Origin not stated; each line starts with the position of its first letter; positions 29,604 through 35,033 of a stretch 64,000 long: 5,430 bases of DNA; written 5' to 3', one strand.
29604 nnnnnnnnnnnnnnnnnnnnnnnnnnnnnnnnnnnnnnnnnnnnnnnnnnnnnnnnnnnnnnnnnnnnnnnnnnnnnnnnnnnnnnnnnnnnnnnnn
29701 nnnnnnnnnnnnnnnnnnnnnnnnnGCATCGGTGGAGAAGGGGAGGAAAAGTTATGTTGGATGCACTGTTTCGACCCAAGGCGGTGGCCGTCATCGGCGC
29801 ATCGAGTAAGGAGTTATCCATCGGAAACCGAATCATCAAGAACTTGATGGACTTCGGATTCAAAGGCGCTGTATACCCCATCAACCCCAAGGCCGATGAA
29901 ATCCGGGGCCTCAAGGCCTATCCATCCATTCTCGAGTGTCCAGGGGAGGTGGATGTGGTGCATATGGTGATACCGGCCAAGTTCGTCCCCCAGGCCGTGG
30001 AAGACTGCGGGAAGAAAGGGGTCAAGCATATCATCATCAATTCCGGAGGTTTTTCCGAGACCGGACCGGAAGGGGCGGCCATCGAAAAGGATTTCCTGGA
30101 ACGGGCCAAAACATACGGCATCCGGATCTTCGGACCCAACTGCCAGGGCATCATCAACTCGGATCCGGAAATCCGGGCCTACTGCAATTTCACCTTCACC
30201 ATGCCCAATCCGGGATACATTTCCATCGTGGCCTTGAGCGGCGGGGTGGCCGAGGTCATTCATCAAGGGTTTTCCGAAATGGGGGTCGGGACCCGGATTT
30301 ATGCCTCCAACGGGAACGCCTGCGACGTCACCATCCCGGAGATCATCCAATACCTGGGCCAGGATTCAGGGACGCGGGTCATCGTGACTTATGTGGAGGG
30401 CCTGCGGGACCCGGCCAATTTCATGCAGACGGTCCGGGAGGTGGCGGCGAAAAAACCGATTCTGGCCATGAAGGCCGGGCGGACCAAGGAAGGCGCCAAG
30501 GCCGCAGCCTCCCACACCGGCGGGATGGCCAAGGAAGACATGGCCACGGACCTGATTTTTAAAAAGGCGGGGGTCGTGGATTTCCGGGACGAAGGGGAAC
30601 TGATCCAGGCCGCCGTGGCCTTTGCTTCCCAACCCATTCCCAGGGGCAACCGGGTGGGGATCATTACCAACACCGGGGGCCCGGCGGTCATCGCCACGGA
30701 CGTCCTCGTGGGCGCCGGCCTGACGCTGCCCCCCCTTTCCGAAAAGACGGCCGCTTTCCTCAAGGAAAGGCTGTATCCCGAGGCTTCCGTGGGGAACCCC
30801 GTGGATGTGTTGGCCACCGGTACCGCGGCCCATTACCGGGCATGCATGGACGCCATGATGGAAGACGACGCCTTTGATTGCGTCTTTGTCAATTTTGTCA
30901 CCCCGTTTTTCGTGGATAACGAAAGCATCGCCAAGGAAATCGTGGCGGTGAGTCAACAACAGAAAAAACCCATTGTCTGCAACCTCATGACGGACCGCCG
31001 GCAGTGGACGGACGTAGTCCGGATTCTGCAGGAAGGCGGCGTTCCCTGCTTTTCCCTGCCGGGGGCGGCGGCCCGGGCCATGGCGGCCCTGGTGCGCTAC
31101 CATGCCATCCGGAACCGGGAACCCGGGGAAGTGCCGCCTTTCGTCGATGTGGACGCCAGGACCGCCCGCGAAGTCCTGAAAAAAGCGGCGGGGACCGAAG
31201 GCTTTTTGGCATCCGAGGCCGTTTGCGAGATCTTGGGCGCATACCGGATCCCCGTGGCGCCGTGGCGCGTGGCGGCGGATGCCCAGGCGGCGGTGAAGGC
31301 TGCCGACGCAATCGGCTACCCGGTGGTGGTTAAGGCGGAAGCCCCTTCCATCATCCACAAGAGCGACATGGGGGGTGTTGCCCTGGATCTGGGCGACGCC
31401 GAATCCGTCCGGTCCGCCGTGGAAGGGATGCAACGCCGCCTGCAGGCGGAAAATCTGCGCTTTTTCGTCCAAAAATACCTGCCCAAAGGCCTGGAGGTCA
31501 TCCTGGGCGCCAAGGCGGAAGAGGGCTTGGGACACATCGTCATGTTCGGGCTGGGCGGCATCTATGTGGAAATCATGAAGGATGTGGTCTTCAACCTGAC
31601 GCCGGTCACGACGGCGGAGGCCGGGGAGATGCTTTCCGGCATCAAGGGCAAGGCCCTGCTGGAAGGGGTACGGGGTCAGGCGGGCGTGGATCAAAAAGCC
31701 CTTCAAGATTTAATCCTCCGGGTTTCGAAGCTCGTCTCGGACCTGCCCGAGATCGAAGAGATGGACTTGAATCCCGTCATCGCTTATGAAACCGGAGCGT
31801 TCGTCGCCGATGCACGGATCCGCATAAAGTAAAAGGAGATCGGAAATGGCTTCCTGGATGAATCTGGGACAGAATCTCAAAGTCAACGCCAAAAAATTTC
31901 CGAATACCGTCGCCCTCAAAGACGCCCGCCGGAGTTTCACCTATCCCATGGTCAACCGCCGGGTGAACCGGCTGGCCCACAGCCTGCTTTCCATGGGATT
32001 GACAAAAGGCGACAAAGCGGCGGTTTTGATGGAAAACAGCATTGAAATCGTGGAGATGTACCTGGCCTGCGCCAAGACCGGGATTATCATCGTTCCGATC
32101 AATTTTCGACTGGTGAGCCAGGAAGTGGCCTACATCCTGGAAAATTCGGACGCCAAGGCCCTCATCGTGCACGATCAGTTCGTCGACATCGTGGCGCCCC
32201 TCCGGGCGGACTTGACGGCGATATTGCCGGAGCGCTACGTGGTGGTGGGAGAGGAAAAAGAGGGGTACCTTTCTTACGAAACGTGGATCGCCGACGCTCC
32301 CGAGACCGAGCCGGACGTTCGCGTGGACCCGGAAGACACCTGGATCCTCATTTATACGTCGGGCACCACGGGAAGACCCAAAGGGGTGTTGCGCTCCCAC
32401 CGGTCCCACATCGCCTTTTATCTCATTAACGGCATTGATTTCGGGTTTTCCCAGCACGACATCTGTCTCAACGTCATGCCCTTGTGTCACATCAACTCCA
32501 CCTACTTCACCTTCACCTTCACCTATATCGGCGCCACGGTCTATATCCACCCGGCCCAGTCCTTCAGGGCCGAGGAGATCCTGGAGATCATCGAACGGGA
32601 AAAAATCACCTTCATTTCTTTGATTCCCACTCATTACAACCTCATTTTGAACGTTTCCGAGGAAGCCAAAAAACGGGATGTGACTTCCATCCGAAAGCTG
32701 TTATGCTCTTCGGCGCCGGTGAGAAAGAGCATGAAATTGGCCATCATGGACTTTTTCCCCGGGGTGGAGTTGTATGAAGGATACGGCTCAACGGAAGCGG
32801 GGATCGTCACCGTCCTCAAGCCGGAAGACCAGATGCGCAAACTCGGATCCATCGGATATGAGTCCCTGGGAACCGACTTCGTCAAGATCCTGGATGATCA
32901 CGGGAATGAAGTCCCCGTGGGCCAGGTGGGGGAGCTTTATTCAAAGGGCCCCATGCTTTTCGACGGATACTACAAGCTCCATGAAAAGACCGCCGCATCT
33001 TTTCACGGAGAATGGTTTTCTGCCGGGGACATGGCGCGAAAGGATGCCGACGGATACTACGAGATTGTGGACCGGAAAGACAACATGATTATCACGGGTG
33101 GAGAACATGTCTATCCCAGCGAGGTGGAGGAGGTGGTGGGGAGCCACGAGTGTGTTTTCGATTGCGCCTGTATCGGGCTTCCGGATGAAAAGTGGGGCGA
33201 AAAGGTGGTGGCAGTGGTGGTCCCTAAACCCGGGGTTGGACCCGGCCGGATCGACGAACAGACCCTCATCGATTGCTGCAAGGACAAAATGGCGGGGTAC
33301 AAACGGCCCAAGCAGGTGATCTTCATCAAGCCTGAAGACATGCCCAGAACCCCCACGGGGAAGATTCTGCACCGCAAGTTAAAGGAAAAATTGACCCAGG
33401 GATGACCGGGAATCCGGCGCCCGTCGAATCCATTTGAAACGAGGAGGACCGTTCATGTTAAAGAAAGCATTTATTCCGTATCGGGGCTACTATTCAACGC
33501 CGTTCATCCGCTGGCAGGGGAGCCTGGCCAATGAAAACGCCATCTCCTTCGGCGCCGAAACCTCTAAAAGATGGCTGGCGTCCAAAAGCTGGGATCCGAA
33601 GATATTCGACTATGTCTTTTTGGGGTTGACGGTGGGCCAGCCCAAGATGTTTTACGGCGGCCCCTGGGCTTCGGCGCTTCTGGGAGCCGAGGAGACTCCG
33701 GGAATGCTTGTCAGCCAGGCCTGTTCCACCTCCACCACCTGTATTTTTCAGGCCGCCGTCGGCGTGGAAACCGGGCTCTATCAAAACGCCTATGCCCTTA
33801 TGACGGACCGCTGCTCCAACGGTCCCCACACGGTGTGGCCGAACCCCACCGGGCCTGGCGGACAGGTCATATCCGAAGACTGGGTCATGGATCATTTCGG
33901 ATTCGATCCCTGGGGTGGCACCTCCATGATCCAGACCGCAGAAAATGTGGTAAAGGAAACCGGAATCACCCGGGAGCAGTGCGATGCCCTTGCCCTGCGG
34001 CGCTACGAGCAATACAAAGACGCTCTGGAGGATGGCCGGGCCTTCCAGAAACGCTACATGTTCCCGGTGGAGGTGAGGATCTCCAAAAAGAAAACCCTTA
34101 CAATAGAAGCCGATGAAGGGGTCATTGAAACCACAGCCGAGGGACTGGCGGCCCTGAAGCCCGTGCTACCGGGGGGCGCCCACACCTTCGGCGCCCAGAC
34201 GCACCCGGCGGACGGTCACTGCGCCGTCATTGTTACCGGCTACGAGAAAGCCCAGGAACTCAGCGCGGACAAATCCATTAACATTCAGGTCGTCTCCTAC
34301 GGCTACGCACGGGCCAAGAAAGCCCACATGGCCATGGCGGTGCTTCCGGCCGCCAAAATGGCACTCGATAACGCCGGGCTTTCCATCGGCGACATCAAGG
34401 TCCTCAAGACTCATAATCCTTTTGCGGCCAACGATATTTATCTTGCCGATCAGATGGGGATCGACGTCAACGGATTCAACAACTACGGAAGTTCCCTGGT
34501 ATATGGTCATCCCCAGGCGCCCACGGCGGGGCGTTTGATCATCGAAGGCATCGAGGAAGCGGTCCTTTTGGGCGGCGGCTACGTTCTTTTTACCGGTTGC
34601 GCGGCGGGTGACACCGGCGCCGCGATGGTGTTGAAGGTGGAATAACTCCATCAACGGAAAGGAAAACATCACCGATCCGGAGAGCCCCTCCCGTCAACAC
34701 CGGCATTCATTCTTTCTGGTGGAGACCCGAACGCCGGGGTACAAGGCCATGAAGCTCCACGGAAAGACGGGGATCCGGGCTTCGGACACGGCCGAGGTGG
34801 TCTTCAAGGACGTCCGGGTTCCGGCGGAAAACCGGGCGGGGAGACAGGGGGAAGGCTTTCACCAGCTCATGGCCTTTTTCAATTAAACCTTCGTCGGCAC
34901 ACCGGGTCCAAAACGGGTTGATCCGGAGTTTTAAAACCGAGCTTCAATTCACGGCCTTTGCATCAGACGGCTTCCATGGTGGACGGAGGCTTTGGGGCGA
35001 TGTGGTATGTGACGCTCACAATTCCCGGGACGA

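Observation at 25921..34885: had/fld-like 2-oxoacid reduction operon built from non-canonical parts, with a single Hgd/Bcr-family subunit plus activase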

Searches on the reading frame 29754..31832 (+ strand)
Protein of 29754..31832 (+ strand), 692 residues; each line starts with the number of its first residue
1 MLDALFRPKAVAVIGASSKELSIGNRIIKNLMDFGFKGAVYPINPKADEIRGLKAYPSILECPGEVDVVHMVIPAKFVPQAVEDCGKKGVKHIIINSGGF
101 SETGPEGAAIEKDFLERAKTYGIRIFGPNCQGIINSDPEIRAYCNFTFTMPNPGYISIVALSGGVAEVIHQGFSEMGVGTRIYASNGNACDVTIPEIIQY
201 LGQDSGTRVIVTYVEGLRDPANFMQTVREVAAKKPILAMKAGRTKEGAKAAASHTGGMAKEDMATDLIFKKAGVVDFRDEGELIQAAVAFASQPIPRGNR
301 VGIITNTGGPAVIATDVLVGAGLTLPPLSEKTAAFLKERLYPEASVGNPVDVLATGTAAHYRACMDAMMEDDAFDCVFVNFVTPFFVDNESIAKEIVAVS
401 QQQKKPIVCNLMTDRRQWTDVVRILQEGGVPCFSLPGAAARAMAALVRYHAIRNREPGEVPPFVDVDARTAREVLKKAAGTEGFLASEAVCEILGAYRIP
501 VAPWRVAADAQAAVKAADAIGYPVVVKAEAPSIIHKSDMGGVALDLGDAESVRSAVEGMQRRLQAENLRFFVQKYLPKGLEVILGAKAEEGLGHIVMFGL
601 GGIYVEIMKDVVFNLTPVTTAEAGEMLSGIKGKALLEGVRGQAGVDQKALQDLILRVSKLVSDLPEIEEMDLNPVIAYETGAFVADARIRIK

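Call 5: search_protein_families(library=pfam, proteins=[window:29754-31829:+])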
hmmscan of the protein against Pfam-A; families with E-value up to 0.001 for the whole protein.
seq(692 aa): 5 families
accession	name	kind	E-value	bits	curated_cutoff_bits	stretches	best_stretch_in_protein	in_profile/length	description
PF13549.11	ATP-grasp_5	-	6e-71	238.8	27.6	1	482-691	7-221/221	ATP-grasp domain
PF13607.11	Succ_CoA_lig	-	4.2e-40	137.1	27.4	1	153-289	1-137/138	Succinyl-CoA ligase like flavodoxin domain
PF13380.12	CoA_binding_2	-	1.3e-28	100.2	22.8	1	9-135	1-115/116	CoA binding domain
PF02629.25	CoA_binding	-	1.3e-14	55.2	22.3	1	8-95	3-93/97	CoA binding domain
PF19045.5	Ligase_CoA_2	-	1.3e-06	29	23.7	1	301-434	1-138/162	Ligase-CoA domain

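Call 13: search_protein_families(library=ncbifam, proteins=[window:29754-31832:+], max_evalue=0.00001)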
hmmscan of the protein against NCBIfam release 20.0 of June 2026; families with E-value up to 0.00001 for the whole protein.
window:29754-31832:+ (692 aa): 6 families
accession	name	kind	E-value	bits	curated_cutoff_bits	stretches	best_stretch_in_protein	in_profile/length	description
NF045494.1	AcCoALig_Archglob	equivalog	8.7e-155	516.8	1200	2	3-449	219-662/665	acetate--CoA ligase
NF045493.1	HydDutCoALig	equivalog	1.8e-151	506.1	1300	1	4-690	5-697/698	4-hydroxybutyrate--CoA ligase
TIGR02717.1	AcCoA-syn-alpha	equivalog_domain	9.5e-139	462.9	567.15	1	2-449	1-446/447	acetate--CoA ligase alpha subunit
NF045492.1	HydPropCoALig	equivalog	1.2e-133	446.9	1300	2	2-448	248-695/700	3-hydroxypropionate--CoA ligase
TIGR01019.1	sucCoAalpha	subfamily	3.5e-08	33.2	353.2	1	48-260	44-251/286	succinate--CoA ligase subunit alpha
NF004230.0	PRK05678.1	equivalog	1.1e-06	28.1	336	1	50-260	48-253/291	succinate--CoA ligase subunit alpha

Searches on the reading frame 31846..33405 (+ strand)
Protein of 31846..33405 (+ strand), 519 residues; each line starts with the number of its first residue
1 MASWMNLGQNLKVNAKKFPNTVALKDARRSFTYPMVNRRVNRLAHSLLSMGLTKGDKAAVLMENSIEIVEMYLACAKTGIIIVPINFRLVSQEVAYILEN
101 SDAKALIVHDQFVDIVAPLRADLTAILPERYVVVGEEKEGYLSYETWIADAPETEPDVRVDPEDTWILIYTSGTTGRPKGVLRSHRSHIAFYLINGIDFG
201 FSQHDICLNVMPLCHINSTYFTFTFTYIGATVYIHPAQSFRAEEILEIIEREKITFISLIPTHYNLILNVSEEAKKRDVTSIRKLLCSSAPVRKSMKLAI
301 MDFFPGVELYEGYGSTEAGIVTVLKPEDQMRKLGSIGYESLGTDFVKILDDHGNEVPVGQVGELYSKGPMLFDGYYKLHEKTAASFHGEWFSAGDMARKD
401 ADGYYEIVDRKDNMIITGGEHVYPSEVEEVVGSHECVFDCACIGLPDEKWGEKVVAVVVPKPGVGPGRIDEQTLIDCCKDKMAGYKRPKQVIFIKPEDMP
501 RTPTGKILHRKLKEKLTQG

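Call 5: search_protein_families(library=pfam, proteins=[window:31846-33405:+])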
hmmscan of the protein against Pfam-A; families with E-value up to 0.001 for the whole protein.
window:31846-33405:+ (519 aa): 2 families
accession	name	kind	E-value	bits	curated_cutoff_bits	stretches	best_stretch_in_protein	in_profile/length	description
PF00501.34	AMP-binding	-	1e-89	301.5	29.9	1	12-376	2-384/384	AMP-binding enzyme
PF13193.12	AMP-binding_C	-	3.7e-18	66.7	24.5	1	426-506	1-76/76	AMP-binding enzyme C-terminal domain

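Call 13: search_protein_families(library=ncbifam, proteins=[window:31846-33405:+], max_evalue=0.00001)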
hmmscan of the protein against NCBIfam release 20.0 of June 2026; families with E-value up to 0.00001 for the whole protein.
window:31846-33405:+ (519 aa): 107 families (the best 25 are shown)
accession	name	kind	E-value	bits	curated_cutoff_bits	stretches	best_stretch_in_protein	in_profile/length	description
NF004837.0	PRK06187.1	subfamily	9.7e-138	459.7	476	1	5-518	8-524/531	long-chain-fatty-acid--CoA ligase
NF006182.0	PRK08316.1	subfamily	8.6e-124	413.9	663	1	7-517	13-518/523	fatty acyl-CoA synthetase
NF005857.1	PRK07786.1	exception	4e-100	335.8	733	1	6-515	10-511/513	fatty-acid--CoA ligase FadD5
NF005863.0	PRK07798.1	subfamily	1.3e-95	321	543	1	5-515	4-530/540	acyl-CoA synthetase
NF052269.1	Staph_lig_FadD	equivalog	2.9e-95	319.5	650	1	16-517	11-494/499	long-chain-fatty-acid--CoA ligase FadD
NF005676.0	PRK07470.1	equivalog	6.4e-95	318.8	774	1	4-518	19-531/544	acyl-CoA synthetase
NF009071.0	PRK12406.1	subfamily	7.1e-95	318.3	701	1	26-516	8-502/510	acyl-CoA synthetase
NF005307.0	PRK06839.1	equivalog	2.1e-91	307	748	1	15-517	12-494/496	o-succinylbenzoate--CoA ligase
NF038341.1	ligase_FadD4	exception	1.8e-90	303.7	850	1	21-516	13-504/506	fatty-acid--CoA ligase FadD4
NF002966.0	PRK03640.1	equivalog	7.1e-89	298.6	556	1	11-517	8-481/483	o-succinylbenzoate--CoA ligase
NF005702.0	PRK07514.1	subfamily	5e-86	289.1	558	1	20-516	18-500/506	malonyl-CoA synthase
NF004797.0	PRK06145.1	equivalog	3e-85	286.5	850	1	5-516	2-495/499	acyl-CoA synthetase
NF004114.0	PRK05605.1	equivalog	1.4e-83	281.2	766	2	151-518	205-571/575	long-chain-fatty-acid--CoA ligase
NF006181.0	PRK08314.1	subfamily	9.3e-83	278.4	705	2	142-515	184-553/563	long-chain-fatty-acid--CoA ligase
NF005801.1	PRK07656.1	equivalog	1.9e-82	277.5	657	1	11-513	7-500/500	FadD3 family acyl-CoA ligase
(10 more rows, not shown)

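Call 40: search_solved_structures(query=window:31846-33405:+, max_evalue=1e-60)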
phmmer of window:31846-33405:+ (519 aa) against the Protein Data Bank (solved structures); distinct sequences matched with E-value up to 1e-60: 6.
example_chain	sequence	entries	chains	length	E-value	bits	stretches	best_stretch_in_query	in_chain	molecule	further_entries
8r2q_A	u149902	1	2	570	1e-79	271.9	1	9-513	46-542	Probable fatty-acid-CoA ligase FadD5 (Fatty-acid-CoA synthetase) (Fatty-acid-CoA synthase)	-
8weu_A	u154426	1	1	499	8.7e-78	265.5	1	14-514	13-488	Fatty-acyl-CoA synthase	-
8wev_A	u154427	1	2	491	8.9e-78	265.5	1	14-513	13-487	Feruloyl-CoA Synthetase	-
3r44_A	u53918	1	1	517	6.4e-73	249.5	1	7-515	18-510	fatty acyl CoA synthetase FADD13 (FATTY-ACYL-CoA SYNTHETASE)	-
4wv3_A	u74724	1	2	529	4.1e-69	236.9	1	10-514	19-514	Anthranilate-CoA ligase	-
8r2r_A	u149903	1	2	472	1.1e-66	228.9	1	9-435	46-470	Probable fatty-acid-CoA ligase FadD5 (Fatty-acid-CoA synthetase) (Fatty-acid-CoA synthase)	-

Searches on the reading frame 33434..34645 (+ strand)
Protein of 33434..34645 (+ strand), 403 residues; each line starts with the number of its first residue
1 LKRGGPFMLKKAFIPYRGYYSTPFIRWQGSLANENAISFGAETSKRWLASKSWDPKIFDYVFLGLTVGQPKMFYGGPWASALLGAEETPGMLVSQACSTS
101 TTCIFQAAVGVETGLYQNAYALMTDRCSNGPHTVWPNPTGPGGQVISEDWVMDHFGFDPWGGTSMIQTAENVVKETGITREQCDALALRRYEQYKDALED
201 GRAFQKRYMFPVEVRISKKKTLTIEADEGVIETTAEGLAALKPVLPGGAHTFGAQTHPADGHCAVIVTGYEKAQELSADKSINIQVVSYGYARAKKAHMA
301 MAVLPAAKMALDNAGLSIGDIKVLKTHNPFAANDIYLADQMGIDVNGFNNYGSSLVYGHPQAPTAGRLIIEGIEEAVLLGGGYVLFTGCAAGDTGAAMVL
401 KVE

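Call 5: search_protein_families(library=pfam, proteins=[window:33434-34645:+])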
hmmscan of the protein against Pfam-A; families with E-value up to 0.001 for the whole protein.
window:33434-34645:+ (403 aa): 2 families
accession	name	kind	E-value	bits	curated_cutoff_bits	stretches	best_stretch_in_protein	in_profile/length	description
PF00108.29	Thiolase_N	-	5.7e-20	72.2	26.4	1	21-268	8-257/260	Thiolase, N-terminal domain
PF02803.24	Thiolase_C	-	1.3e-15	57.6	27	1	285-401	6-122/123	Thiolase, C-terminal domain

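Call 13: search_protein_families(library=ncbifam, proteins=[window:33434-34645:+], max_evalue=0.00001)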
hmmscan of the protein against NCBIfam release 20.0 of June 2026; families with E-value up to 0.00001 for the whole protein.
window:33434-34645:+ (403 aa): 31 families (the best 25 are shown)
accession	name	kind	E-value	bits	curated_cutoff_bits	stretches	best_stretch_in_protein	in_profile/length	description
TIGR01930.1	AcCoA-C-Actrans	subfamily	5.8e-51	173.6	240.55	1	22-401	7-385/385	acetyl-CoA C-acyltransferase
NF006552.0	PRK09051.1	subfamily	8.5e-42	143.8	565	1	27-400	19-392/395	beta-ketothiolase BktB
NF004853.0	PRK06205.1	subfamily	3.1e-37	128.6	551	1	22-401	12-401/404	acetyl-CoA C-acetyltransferase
NF042999.1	bketothiol_BktB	equivalog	4.3e-37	128.3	725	1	26-400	17-391/394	beta-ketothiolase BktB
NF006516.0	PRK08963.1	equivalog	2.8e-36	125.3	560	1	161-403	180-436/436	acetyl-CoA C-acyltransferase FadI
NF005889.0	PRK07850.1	equivalog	6.1e-30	104.5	515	1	165-400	147-384/387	steroid 3-ketoacyl-CoA thiolase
NF005033.0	PRK06445.1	equivalog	1.4e-29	103.4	511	1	71-401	69-393/395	acetyl-CoA C-acetyltransferase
NF004206.0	PRK05656.1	subfamily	1.9e-29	102.9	688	1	27-400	17-390/392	acetyl-CoA C-acetyltransferase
TIGR02446.1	FadI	equivalog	5e-29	101.6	711.55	1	162-403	175-430/430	acetyl-CoA C-acyltransferase FadI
NF005890.0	PRK07851.1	equivalog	7.3e-29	101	580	1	164-400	172-402/406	acetyl-CoA C-acetyltransferase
NF005152.0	PRK06633.1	equivalog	1.1e-28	99.9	675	1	21-400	12-389/392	acetyl-CoA C-acetyltransferase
TIGR02430.1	pcaF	equivalog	1.5e-28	99.9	597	1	22-400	11-397/400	3-oxoadipyl-CoA thiolase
NF006551.0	PRK09050.1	subfamily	7e-28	97.8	605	1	21-400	11-398/401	3-oxoadipyl-CoA thiolase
NF005494.0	PRK07108.1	equivalog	3.4e-27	95.4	615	1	145-402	131-391/392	acetyl-CoA C-acyltransferase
NF005865.0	PRK07801.1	equivalog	3e-26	92.5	591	1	22-397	12-376/382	acetyl-CoA C-acetyltransferase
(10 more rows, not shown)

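Call 39: search_solved_structures(query=window:33434-34645:+, max_evalue=1e-15)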
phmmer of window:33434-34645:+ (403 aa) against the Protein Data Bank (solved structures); distinct sequences matched with E-value up to 1e-15: 66 (the best 60 are shown).
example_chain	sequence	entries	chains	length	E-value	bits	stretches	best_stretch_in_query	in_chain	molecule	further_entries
9bwk_A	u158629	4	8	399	6e-33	117.8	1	28-399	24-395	Acetyl-CoA acetyltransferase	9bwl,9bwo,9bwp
5f38_A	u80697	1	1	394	2.9e-29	105.7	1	26-400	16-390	Acetyl-CoA acetyltransferase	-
5f38_B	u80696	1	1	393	2.9e-29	105.7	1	26-400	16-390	Acetyl-CoA acetyltransferase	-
5f0v_A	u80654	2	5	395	3e-29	105.7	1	26-400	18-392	Acetyl-CoA acetyltransferase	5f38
5f38_D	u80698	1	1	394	3.1e-29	105.6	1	26-400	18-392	Acetyl-CoA acetyltransferase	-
4wys_A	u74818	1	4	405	3.1e-29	105.6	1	26-400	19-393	Acetyl-CoA acetyltransferase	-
4e1l_A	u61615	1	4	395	5.6e-27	98.2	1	25-400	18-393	Acetoacetyl-CoA thiolase 2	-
4w61_A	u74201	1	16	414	7e-27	97.9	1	29-399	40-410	Beta-ketothiolase BktB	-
4nzs_A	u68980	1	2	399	9.3e-27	97.5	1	29-399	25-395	Beta-ketothiolase BktB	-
4c2j_A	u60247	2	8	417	6e-26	94.8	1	20-401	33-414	3-KETOACYL-COA THIOLASE, MITOCHONDRIAL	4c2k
8gqj_A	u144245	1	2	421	1.9e-25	93.1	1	26-400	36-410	Thiolase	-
8jg2_A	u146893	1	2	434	2.7e-25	92.6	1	86-401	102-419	Acetyl-CoA C-acetyltransferase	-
3ss6_A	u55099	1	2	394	3.4e-24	89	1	24-400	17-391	Acetyl-CoA acetyltransferase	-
4n44_A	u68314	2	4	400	5e-24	88.5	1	30-400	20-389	Acetyl-CoA acetyltransferase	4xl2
4dd5_A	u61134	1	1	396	5.8e-24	88.2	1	29-401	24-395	Acetyl-CoA acetyltransferase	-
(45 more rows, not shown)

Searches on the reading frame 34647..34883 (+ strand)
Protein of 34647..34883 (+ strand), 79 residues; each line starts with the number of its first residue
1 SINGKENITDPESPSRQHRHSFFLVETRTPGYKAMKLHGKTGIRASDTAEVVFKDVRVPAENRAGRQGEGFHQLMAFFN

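Call 78: search_protein_families(library=pfam, proteins=[window:34647-34883:+], max_evalue=0.001)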
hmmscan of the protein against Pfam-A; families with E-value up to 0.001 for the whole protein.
seq(79 aa): 1 family
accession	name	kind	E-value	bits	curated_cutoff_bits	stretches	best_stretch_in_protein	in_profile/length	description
PF02770.24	Acyl-CoA_dh_M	-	3e-06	27.7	33.3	1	15-56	56-97/97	Acyl-CoA dehydrogenase, middle domain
